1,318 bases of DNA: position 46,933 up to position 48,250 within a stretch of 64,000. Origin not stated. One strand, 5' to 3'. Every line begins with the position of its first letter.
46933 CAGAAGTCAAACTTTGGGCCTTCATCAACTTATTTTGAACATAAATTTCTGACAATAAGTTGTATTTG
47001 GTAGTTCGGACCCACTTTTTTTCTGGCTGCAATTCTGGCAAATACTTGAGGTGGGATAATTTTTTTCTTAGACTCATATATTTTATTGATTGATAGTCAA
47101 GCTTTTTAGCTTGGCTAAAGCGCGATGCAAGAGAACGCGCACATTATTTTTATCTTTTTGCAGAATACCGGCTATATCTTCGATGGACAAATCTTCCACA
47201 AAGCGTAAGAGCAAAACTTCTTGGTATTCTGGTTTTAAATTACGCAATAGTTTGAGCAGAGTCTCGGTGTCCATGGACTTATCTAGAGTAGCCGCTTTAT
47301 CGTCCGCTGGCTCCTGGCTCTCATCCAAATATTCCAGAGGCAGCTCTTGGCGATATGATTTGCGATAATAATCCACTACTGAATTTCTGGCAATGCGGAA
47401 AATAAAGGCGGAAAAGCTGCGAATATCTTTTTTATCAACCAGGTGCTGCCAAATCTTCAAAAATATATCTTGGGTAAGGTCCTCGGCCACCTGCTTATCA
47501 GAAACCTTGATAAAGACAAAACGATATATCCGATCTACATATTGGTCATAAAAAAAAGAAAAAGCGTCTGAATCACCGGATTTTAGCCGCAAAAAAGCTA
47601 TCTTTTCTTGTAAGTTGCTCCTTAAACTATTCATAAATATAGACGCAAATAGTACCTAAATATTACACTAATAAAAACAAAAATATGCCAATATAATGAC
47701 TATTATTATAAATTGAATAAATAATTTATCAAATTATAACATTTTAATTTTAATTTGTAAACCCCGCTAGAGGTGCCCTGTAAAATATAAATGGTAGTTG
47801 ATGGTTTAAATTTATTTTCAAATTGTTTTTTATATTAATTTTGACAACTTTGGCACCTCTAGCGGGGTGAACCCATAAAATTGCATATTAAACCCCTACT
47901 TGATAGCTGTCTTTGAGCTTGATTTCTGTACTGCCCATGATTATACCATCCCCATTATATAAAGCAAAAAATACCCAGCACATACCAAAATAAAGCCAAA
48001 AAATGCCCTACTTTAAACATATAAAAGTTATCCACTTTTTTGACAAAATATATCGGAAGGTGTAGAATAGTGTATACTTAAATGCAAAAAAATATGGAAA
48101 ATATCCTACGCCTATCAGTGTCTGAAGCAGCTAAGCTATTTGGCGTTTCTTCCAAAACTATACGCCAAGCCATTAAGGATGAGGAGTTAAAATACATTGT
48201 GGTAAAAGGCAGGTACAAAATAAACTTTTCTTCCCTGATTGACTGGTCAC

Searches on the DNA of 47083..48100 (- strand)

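Call 20: search_rna_families(source=window, start=47600, end=48100, threshold=evalue, max_evalue=10)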
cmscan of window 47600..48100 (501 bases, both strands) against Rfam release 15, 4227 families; matches with E-value up to 10: 7.
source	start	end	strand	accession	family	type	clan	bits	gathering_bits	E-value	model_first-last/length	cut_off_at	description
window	47747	47880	+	RF04246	MIR169_8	Gene; miRNA;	CL00098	29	107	0.002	1-137/137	no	MIR169_8 microRNA precursor family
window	47775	47908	+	RF02324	TtnuHACA17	Gene; snRNA; snoRNA; HACA-box;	-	21.7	100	1.5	1-118/118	no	Tetrahymena snoRNA TtnuHACA17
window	47756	47869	-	RF02268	MtlS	Gene; sRNA;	-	21.4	80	0.14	1-121/121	no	MtlS RNA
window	47748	47904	-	RF02678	Hatchet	Gene; ribozyme;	-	20.1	51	0.18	1-133/133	no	Hatchet ribozyme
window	47699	47798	+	RF01827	SAR11_0636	Gene; sRNA;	-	17.2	67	6.9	1-90/90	no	SAR11_0636 sRNA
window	48031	48100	+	RF00335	snoZ13_snr52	Gene; snRNA; snoRNA; CD-box;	-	15.2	47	9.1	1-72/101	3'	Small nucleolar RNA Z13/snr52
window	47768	47862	+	RF01295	SCARNA7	Gene; snRNA; snoRNA; scaRNA;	-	14.2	65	0.24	1-330/330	no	Small Cajal body-specific RNA 7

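Call 21: search_rna_families(source=L001, start=2600, end=3050, threshold=evalue, max_evalue=10)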
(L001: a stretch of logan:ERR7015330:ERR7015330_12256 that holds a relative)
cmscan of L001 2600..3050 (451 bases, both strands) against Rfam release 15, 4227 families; matches with E-value up to 10: 3.
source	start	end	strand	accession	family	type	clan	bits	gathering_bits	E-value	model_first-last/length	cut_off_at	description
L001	2782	2857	+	RF02833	Scr3202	Gene; sRNA;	-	19.5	52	1.8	1-95/95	no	Streptomyces RNA 3202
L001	2897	2966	-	RF03374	mir-2001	Gene; miRNA;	-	17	74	0.73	1-72/72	no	mir-2001 microRNA precursor family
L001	2786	2831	+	RF01727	SAM-SAH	Cis-reg; riboswitch;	-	11.7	40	5.6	1-49/49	no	SAM/SAH riboswitch aptamer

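Call 74: search_dna_similar(query=window:47740-47890:+, collection=phages, mode=distant, max_evalue=0.01, max_rows=5)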
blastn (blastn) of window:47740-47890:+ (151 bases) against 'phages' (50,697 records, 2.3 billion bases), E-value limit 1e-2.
No match.

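Call 75: search_dna_similar(query=window:47740-47890:+, collection=plasmids, mode=distant, max_evalue=0.01, max_rows=5)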
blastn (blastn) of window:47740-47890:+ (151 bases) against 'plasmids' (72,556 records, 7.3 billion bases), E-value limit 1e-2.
No match.
